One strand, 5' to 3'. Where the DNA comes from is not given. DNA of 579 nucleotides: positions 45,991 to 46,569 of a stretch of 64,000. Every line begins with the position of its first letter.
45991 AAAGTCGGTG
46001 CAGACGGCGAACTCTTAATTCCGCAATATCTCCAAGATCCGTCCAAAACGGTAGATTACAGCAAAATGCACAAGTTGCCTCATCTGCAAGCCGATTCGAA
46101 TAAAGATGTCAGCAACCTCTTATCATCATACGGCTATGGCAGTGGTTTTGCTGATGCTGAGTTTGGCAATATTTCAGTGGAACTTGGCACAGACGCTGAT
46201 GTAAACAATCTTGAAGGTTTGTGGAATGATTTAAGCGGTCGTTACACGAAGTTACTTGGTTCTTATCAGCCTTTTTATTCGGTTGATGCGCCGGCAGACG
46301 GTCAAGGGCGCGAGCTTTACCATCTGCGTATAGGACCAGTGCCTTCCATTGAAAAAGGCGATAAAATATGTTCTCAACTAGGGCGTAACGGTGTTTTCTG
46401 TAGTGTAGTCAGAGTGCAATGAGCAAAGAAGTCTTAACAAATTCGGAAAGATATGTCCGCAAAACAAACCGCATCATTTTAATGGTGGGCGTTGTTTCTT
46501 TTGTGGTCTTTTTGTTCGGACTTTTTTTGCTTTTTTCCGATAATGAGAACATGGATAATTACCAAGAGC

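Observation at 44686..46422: VirB9 homolog fused to a C-terminal SPOR-like peptidoglycan-binding domain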

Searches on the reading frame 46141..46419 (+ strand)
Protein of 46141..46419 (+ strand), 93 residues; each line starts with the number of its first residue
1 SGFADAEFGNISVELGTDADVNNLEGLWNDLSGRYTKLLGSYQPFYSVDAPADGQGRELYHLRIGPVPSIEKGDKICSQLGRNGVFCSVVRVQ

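Call 19: search_solved_structures(query=A2, max_evalue=10, show_alignments=4)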
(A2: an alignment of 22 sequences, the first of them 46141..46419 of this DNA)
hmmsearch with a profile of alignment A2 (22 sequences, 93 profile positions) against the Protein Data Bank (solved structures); distinct sequences matched with E-value up to 10: 0.

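Call 27: find_homologous_proteins(query=A2, max_evalue=0.001)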
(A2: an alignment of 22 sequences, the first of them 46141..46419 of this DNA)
Query A2 (22 sequences) (93 aa, profile of the alignment): 67 proteins with E <= 0.001 among 1081 candidates.
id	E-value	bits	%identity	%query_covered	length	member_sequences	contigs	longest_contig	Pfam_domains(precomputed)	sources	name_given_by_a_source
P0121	6.0e-49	182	76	100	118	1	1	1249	-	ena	-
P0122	4.8e-48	179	71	99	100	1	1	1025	-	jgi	jgi:hypothetical protein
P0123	1.0e-47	178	74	99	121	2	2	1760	-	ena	-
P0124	1.9e-47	177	69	100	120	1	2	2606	PF05036.19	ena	-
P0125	2.6e-47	177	73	100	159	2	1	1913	-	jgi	jgi:hypothetical protein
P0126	2.5e-46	174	69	100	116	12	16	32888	PF05036.19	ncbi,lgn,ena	-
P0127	5.3e-46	173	69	100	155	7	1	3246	PF05036.19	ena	-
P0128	8.5e-45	169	70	100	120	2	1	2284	PF05036.19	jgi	-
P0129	9.5e-45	169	68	99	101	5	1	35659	PF05036.19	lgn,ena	-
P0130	1.3e-44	168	70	99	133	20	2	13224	-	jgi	-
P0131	2.1e-44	167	67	100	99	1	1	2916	PF05036.19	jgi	-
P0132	3.1e-44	167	65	98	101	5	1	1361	PF05036.19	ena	-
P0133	3.4e-44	167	74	100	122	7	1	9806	-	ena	-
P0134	4.6e-44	166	70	90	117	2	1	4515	PF05036.19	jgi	-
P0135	5.3e-44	166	67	100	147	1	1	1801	-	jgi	jgi:hypothetical protein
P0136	7.6e-44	166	74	90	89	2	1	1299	PF05036.19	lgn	-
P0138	1.0e-43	165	71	100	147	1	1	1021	PF05036.19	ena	-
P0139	1.0e-43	165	71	100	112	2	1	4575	PF05036.19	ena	-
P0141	1.2e-43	165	71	89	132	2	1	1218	PF05036.19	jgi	jgi:hypothetical protein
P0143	1.3e-43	165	68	100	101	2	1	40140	PF05036.19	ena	-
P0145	1.6e-43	165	66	100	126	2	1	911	PF05036.19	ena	-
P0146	1.9e-43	164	64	99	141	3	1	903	PF05036.19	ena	-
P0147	3.2e-43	164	70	90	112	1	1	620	PF05036.19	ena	-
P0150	5.6e-43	163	72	100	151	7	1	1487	PF05036.19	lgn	-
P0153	1.6e-42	161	67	100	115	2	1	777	PF05036.19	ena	-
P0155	2.4e-42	161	65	98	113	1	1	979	PF05036.19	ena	-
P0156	2.6e-42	161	68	100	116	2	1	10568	PF05036.19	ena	-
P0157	2.6e-42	161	62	98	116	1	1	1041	PF05036.19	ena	-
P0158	2.7e-42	161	64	99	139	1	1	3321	PF05036.19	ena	-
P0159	3.3e-42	160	66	99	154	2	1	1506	PF05036.19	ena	-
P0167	8.5e-41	156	70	90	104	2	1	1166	PF05036.19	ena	-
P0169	5.2e-40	153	62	100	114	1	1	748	PF05036.19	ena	-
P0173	2.0e-36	142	62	88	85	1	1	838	PF05036.19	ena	-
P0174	5.1e-35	137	68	78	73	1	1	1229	PF05036.19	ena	-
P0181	1.1e-28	117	52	98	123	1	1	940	PF05036.19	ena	-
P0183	1.3e-27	114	50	90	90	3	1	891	PF05036.19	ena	-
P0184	1.5e-26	110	49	100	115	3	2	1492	PF05036.19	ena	-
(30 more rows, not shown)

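Call 32: predict_structure(alignment_id=A2)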
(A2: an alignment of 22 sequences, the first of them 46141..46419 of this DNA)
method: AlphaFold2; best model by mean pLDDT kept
length: 93 residues; sequences in the alignment: 22
mean_pLDDT: 84.1   pTM: 0.74
mean pLDDT of the five models: 84.1, 82.8, 81.9, 81.8, 80.5
residues with pLDDT >= 90: 56; 70-90: 19; 50-70: 11; < 50: 7
segments of 3 or more residues with pLDDT < 50: 1-7
pLDDT, mean of each block of 10 residues (from residue 1): 48 93 95 94 86 71 90 94 91 69
secondary structure, 60 per line:
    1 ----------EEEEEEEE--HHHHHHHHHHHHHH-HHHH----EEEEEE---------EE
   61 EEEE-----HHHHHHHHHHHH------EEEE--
elements in order: E11-18 H21-34 H36-39 E44-49 E59-64 H70-81 E88-91

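Call 35: fold_search(model_id=the predicted structure, library=pdb)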
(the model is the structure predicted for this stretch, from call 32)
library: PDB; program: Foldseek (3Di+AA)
matches with E <= 10: 1122; with E <= 0.001: 3
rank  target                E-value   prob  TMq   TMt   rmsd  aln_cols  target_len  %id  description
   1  6i09_A                2.3e-04  1.00  0.66  0.78   2.3        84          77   19  Crystal structure of RlpA SPOR domain from Pseudomonas aeruginosa in complex with denuded glycan obtained by soaking (released 2019-11-13)
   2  1x60_MODEL_1_A        8.2e-04  1.00  0.64  0.73   2.6        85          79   18  Solution structure of the peptidoglycan binding domain of B. subtilis cell wall lytic enzyme CwlC (released 2005-08-09)
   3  6i05                  8.8e-04  1.00  0.64  0.76   2.4        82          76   21  Crystal structure of RlpA SPOR domain from Pseudomonas aeruginosa (released 2019-11-13)
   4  3opk_C                1.0e-02  0.93  0.41  0.35   7.5       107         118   12  Crystal structure of divalent-cation tolerance protein CutA from Salmonella enterica subsp. enterica serovar Typhimuri (released 2010-10-06)
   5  9qud                  1.1e-02  0.92  0.35  0.24   5.7        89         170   17  Cu(II)-bound de novo protein scaffold TFD-EH (released 2025-11-19)
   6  9qul                  1.1e-02  0.94  0.36  0.25   5.7        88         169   15  Zn(II)-bound de novo protein scaffold TFD-EH T87E (released 2025-11-19)
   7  9quo                  1.1e-02  0.94  0.36  0.25   5.6        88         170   15  Co(II)-bound de novo protein scaffold TFD-EH T87E (released 2025-11-19)
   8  4rjv_B                1.5e-02  0.96  0.40  0.44   5.2        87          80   16  Crystal Structure of a De Novo Designed Ferredoxin Fold, Northeast Structural Genomics Consortium (NESG) Target OR461 (released 2014-10-22)
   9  2mtl_MODEL_1_A        1.7e-02  0.90  0.35  0.36   5.6        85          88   16  Solution NMR Structure of De novo designed FR55, Northeast Structural Genomics Consortium (NESG) Target OR109 (released 2014-10-29)
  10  6zv9_A                1.8e-02  0.92  0.39  0.26   5.4        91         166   16  Terbium(III)-bound de novo TIM barrel-ferredoxin fold fusion dimer with 4-glutamate binding site and tryptophan antenn (released 2020-11-25)
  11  3ced_A                1.8e-02  0.87  0.37  0.36   7.1        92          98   17  Crystal structure of the C-terminal NIL domain of an ABC transporter protein homologue from Staphylococcus aureus (released 2008-05-13)
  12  6ztg_MODEL_1_A        1.9e-02  1.00  0.53  0.29   5.3        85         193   16  Spor protein DedD (released 2020-11-11)
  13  1naq_B                1.9e-02  0.91  0.41  0.38   6.3        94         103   14  Crystal structure of CUTA1 from E.coli at 1.7 A resolution (released 2003-11-25)
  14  3ibw_A                1.9e-02  0.90  0.37  0.42   5.8        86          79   21  Crystal Structure of the ACT domain from GTP pyrophosphokinase of Chlorobium tepidum. Northeast Structural Genomics Co (released 2009-07-28)
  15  9quc                  2.0e-02  0.82  0.33  0.23   5.9        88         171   16  Metal-free de novo protein scaffold TFD-EH (released 2025-11-19)
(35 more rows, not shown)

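Call 37: search_protein_representatives(alignment_id=A2)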
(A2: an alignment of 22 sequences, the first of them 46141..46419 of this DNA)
Query: 22 sequences, 93 profile positions. Proteins with E-value up to 0.001 (for the whole library): 210; up to 1e-10: 37; up to 1e-30: 9. The best 150 are listed.
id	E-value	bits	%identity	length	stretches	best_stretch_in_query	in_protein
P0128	2.7e-45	168.7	-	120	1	1-93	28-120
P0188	3.0e-45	168.5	-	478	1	2-93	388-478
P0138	3.3e-44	165.2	-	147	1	1-93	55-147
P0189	1.9e-43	162.8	-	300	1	2-93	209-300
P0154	6.1e-43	161.1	-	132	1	6-93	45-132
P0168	9.5e-41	154.1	-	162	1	1-93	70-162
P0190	4.4e-40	152.0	-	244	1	2-93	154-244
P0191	7.3e-39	148.1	-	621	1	5-92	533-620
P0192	7.3e-36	138.5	-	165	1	2-93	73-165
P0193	7.0e-30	119.3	-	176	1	1-81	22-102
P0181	3.6e-29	117.0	-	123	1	3-93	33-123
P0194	1.8e-27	111.6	-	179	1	9-93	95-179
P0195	9.2e-27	109.3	-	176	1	7-93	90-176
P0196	1.3e-26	108.8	-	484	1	9-92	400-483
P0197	4.7e-26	107.0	-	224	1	6-93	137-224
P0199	1.3e-23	99.2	-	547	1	7-93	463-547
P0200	1.0e-22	96.3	-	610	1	7-93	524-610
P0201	2.4e-22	95.1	-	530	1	8-93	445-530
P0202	4.3e-22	94.3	-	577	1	7-93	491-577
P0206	6.7e-21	90.5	-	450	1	7-93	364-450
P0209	7.1e-18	80.8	-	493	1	9-93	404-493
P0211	1.3e-17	80.0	-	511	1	5-93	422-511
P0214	2.7e-12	62.9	-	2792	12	12-54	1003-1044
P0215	3.8e-12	62.4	-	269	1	6-93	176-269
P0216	5.6e-12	61.9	-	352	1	18-93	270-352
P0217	3.2e-11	59.5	-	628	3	13-90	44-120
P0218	5.5e-11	58.7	-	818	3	9-89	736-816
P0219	6.0e-11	58.6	-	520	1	5-93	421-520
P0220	2.5e-10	56.6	-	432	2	9-90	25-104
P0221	3.8e-10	56.0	-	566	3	12-91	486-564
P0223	6.4e-10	55.3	-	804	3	4-91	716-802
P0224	9.7e-10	54.7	-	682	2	10-90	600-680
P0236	2.8e-08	50.1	-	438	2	9-90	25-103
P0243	1.3e-07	48.0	-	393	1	8-93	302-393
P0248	2.4e-07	47.1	-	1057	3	8-90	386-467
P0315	5.2e-05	39.6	-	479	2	9-90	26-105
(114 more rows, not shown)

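Call 38: search_protein_families(library=pfam, proteins=[P0196, P0199, P0200, P0201, P0202, P0206, P0209, P0211, P0219, P0243], max_evalue=0.01)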
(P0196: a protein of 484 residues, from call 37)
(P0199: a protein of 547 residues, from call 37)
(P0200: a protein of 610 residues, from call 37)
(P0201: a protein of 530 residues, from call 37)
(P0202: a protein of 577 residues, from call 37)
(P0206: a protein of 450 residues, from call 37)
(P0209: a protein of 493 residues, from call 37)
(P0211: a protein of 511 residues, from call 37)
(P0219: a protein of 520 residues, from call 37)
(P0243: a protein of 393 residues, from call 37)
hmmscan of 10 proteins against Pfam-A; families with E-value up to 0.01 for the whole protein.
P0196 (484 aa): 2 families
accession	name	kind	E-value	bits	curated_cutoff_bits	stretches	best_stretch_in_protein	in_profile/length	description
PF03524.21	CagX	-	3.6e-16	60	34.2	1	80-322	4-195/198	Conjugal transfer protein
PF05036.18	SPOR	-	0.0045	17.7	21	0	411-482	14-76/76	SPOR domain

P0199 (547 aa): 2 families
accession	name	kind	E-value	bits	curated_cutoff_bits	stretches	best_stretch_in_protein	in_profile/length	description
PF03524.21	CagX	-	2.2e-14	54.2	34.2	1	81-346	4-196/198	Conjugal transfer protein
PF05036.18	SPOR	-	0.006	17.3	21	0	506-545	36-76/76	SPOR domain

P0200 (610 aa): 1 family
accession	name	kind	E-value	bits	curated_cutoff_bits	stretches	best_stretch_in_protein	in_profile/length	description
PF03524.21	CagX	-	2.2e-12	47.7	34.2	1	72-322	5-196/198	Conjugal transfer protein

P0201 (530 aa): 2 families
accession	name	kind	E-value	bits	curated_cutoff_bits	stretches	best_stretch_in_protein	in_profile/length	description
PF03524.21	CagX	-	2.9e-16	60.3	34.2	1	87-327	4-196/198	Conjugal transfer protein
PF05036.18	SPOR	-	0.0016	19.1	21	1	446-528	3-76/76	SPOR domain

P0202 (577 aa): 2 families
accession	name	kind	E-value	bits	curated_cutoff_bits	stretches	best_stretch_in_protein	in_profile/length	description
PF03524.21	CagX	-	1.6e-12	48.1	34.2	1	84-348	4-195/198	Conjugal transfer protein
PF05036.18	SPOR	-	0.00026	21.7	21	1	531-575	34-76/76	SPOR domain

P0206 (450 aa): 1 family
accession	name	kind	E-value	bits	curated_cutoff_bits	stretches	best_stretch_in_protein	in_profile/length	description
PF05036.18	SPOR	-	0.003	18.3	21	1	372-448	9-76/76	SPOR domain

P0209 (493 aa): 2 families
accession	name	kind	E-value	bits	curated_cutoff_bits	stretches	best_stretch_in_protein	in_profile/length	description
PF03524.21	CagX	-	7.2e-18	65.6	34.2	1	80-326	5-196/198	Conjugal transfer protein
PF05036.18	SPOR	-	0.0045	17.7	21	0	406-491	5-76/76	SPOR domain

P0211 (511 aa): 2 families
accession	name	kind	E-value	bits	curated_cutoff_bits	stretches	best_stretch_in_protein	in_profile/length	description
PF03524.21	CagX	-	1.2e-20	74.6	34.2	1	84-329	4-197/198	Conjugal transfer protein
PF13629.12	T2SS-T3SS_pil_N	-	5.6e-05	23.2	23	1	96-157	5-63/72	Pilus formation protein N terminal region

P0219 (520 aa): 1 family
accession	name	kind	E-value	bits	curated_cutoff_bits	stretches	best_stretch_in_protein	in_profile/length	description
PF03524.21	CagX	-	3.8e-17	63.2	34.2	1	61-311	5-197/198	Conjugal transfer protein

P0243 (393 aa): 2 families
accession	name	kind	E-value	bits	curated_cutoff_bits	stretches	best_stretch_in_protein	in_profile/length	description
PF03524.21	CagX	-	1.4e-07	32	34.2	1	2-186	65-196/198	Conjugal transfer protein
PF05036.18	SPOR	-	3.5e-06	27.7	21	1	355-391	39-76/76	SPOR domain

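Call 39: search_protein_families(library=pfam, proteins=[P0214, P0217, P0218, P0220, P0221, P0223, P0224, P0248, P0216, P0215], max_evalue=0.01)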
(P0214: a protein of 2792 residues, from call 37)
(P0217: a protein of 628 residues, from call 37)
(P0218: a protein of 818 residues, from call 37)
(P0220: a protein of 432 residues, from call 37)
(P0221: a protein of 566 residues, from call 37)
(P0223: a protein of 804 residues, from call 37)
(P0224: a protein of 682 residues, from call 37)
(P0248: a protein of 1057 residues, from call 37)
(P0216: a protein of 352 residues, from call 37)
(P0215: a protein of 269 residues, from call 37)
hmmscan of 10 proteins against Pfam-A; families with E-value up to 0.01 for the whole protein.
P0214 (2792 aa): 4 families
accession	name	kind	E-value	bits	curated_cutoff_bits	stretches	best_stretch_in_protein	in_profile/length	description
PF20381.4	Rv1476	-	4.7e-22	78.9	26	0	2203-2253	23-72/156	Membrane protein Rv1476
PF09277.16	Erythro-docking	-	1.4e-07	31.7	24.6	0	523-541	7-25/58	Erythronolide synthase, docking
PF15309.11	ALMS_motif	-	7.2e-06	26.8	27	0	2363-2398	74-109/133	ALMS motif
PF02536.19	mTERF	-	0.0001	21.8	23.1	0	1917-2080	12-186/314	mTERF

P0217 (628 aa): 1 family
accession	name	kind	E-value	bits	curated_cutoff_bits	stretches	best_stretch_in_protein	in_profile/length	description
PF05036.18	SPOR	-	4.5e-32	110.6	21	3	544-625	2-75/76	SPOR domain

P0218 (818 aa): 8 families
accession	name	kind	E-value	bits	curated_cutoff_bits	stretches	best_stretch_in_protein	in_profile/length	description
PF12796.13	Ank_2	-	3.9e-36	123.9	27.3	3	88-159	20-89/90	Ankyrin repeats (3 copies)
PF05036.18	SPOR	-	3.7e-28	98.1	21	2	740-817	6-75/76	SPOR domain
PF00023.36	Ank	-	2.7e-25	87.5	21.1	3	97-128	2-33/33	Ankyrin repeat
PF13637.12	Ank_4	-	4.3e-19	68.6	22.7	3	112-149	12-49/50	Ankyrin repeats (many copies)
PF13606.12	Ank_3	-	4.4e-19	66.7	22.3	3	97-124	2-29/30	Ankyrin repeat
PF13857.12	Ank_5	-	4.2e-14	52.9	27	3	88-134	7-53/56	Ankyrin repeats (many copies)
PF24521.3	Ank_KRIT1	-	1.9e-06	28.1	80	1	67-160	21-116/149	KRIT1 ankyrin-repeats domain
PF23745.1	ANK_LRRK2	-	0.0076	16.5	27.5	0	134-211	35-108/130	LRRK2 ANK repeat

P0220 (432 aa): 1 family
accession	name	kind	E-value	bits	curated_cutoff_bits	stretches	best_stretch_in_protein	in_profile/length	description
PF05036.18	SPOR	-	1.5e-22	80.2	21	2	347-422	2-72/76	SPOR domain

P0221 (566 aa): 1 family
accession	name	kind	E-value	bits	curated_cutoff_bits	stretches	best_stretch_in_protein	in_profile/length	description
PF05036.18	SPOR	-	2.5e-34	117.9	21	2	482-563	2-75/76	SPOR domain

P0223 (804 aa): 7 families
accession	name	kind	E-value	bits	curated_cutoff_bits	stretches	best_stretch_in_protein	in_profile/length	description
PF12796.13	Ank_2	-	6.1e-59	197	27.3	4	33-125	1-90/90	Ankyrin repeats (3 copies)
PF00023.36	Ank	-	6.4e-31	105.1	21.1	3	95-126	2-33/33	Ankyrin repeat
PF05036.18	SPOR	-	8.1e-28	97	21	3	720-799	2-73/76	SPOR domain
PF13637.12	Ank_4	-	2.6e-27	94.7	22.7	4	66-115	1-50/50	Ankyrin repeats (many copies)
PF13857.12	Ank_5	-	1.3e-24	86.4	27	3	61-102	15-56/56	Ankyrin repeats (many copies)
PF13606.12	Ank_3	-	7.2e-20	69.1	22.3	2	95-123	2-30/30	Ankyrin repeat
PF24521.3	Ank_KRIT1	-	4.5e-11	43.1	80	2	32-118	21-108/149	KRIT1 ankyrin-repeats domain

P0224 (682 aa): 1 family
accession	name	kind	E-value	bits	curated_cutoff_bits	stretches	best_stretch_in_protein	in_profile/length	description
PF05036.18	SPOR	-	6.4e-23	81.3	21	2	600-680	4-75/76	SPOR domain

P0248 (1057 aa): 7 families
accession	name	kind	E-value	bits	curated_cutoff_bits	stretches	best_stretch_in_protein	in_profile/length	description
PF12796.13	Ank_2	-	1.3e-29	103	27.3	2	10-100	2-89/90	Ankyrin repeats (3 copies)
PF00023.36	Ank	-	4e-29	99.5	21.1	3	71-102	2-33/33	Ankyrin repeat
PF13637.12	Ank_4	-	1.2e-23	83.1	22.7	4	54-91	13-50/50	Ankyrin repeats (many copies)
PF05036.18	SPOR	-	7.1e-23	81.2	21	2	386-468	2-76/76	SPOR domain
PF13606.12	Ank_3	-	2.9e-20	70.3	22.3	1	71-94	2-25/30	Ankyrin repeat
PF13857.12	Ank_5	-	3.6e-16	59.5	27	3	25-77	2-55/56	Ankyrin repeats (many copies)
PF24521.3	Ank_KRIT1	-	3.6e-08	33.7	80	2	42-126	22-107/149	KRIT1 ankyrin-repeats domain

P0216 (352 aa): 2 families
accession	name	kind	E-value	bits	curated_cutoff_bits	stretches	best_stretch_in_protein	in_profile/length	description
PF03524.21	CagX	-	4.1e-06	27.2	34.2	1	47-131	123-197/198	Conjugal transfer protein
PF05036.18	SPOR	-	0.00082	20.1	21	1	314-350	39-76/76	SPOR domain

P0215 (269 aa): 1 family
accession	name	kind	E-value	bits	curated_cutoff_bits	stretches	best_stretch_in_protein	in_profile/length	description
PF05036.18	SPOR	-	5.7e-06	27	21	1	231-267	39-76/76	SPOR domain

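Call 64: list_cluster_members(proteins=[P0202, P0211, P0219, P0243, P0200, P0217, P0221, P0220, P0236, P0315])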
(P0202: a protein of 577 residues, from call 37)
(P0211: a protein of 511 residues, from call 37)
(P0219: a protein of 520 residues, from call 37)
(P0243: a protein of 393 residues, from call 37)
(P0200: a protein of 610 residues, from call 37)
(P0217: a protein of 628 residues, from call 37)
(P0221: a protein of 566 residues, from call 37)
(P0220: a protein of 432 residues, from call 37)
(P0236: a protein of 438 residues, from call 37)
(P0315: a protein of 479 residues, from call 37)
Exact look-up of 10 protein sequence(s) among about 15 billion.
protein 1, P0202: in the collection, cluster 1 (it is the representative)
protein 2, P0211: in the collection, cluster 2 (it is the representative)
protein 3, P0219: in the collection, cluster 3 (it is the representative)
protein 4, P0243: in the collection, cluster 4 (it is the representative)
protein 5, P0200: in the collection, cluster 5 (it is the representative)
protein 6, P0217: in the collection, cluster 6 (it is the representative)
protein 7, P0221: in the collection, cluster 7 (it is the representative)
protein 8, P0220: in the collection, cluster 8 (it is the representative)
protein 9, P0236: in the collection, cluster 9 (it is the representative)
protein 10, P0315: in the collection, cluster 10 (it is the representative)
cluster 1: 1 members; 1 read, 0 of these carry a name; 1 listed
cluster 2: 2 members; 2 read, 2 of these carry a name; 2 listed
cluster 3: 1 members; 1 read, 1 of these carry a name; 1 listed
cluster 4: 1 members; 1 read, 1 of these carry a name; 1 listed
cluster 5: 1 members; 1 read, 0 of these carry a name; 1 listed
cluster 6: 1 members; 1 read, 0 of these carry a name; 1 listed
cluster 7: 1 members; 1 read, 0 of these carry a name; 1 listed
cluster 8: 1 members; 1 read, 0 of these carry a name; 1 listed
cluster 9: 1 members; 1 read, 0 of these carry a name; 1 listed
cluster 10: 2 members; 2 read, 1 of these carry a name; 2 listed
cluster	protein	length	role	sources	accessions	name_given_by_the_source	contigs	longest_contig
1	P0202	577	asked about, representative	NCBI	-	-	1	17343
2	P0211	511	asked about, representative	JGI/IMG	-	hypothetical protein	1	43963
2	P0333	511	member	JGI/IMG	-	hypothetical protein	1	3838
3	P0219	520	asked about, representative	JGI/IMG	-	hypothetical protein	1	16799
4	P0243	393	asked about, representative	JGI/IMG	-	hypothetical protein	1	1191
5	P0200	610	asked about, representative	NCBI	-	-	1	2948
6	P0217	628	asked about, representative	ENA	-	-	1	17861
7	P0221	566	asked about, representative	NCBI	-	-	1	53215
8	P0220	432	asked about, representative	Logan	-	-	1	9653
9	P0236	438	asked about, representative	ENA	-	-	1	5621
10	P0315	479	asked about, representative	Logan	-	-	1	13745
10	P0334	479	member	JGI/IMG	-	chemotaxis protein histidine kinase CheA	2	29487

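Call 65: find_encoding_contigs(protein=P0219, flank=10000, max_places=2)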
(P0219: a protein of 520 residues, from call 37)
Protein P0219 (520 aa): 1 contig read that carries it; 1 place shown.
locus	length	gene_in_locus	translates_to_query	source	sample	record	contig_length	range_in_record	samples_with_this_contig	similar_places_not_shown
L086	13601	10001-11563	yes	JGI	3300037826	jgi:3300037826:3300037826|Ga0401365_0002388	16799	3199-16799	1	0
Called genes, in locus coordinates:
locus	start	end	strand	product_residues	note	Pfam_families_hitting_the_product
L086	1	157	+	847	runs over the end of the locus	PF02861:Clp_N, PF23569:NBD_SMAX1 (weak), PF00004:AAA, PF17871:AAA_lid_9, PF00004:AAA, PF07724:AAA_2, PF07728:AAA_5, PF10431:ClpB_D2-small, +8 more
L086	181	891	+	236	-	PF13717:Zn_ribbon_4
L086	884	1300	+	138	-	-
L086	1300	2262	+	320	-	PF01479:S4, PF00849:PseudoU_synth_2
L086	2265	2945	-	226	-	PF01330:RuvA_N, PF14520:HHH_5, PF07499:RuvA_C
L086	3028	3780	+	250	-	PF20772:TACO1_YebC_N, PF01709:Transcrip_reg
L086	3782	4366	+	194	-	PF13847:Methyltransf_31 (weak)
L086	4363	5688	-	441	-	PF07219:HemY_N (weak), PF14559:TPR_19 (faint)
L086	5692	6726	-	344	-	PF09731:Mitofilin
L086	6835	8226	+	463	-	-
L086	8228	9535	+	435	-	-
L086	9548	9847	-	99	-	PF02482:Ribosomal_S30AE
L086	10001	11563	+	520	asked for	PF03524:CagX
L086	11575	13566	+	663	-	PF03743:TrbI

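Call 66: find_encoding_contigs(protein=P0211, flank=10000, max_places=2)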
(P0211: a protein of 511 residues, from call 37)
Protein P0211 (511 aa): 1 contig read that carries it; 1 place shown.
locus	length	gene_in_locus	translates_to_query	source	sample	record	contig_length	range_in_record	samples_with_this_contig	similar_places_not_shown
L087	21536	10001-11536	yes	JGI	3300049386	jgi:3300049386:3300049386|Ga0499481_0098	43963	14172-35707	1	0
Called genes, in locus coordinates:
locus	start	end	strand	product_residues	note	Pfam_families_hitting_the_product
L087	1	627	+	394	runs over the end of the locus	PF13609:Porin_4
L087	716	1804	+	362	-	PF13609:Porin_4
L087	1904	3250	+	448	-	PF01029:NusB, PF13649:Methyltransf_25 (faint), PF01189:Methyltr_RsmB-F, PF13847:Methyltransf_31 (faint)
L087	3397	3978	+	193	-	PF08645:PNK3P, PF13242:Hydrolase_like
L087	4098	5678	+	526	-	PF02776:TPP_enzyme_N, PF00205:TPP_enzyme_M, PF02775:TPP_enzyme_C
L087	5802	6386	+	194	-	PF04143:Sulf_transp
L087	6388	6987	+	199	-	PF20398:DUF6691 (weak), PF04143:Sulf_transp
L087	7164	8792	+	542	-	PF13541:ChlI, PF00493:MCM, PF00158:Sigma54_activat (faint), PF01078:Mg_chelatase, PF07728:AAA_5, PF13335:Mg_chelatase_C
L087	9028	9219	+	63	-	-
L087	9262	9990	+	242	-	PF04335:VirB8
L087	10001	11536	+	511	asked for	PF03524:CagX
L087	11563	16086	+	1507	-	PF12396:DUF3659 (faint), PF21784:Bflower (faint), PF21785:Bflower_2, PF03743:TrbI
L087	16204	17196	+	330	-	PF00437:T2SSE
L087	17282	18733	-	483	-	PF00749:tRNA-synt_1c, PF19269:Anticodon_2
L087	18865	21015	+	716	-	PF13567:DUF4131, PF03772:Competence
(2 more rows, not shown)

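Call 75: search_dna_similar(query=window:46141-46419:+, collection=plasmids, mode=protein, max_evalue=0.01, max_rows=15)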
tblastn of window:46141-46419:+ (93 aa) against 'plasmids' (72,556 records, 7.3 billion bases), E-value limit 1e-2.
No match.
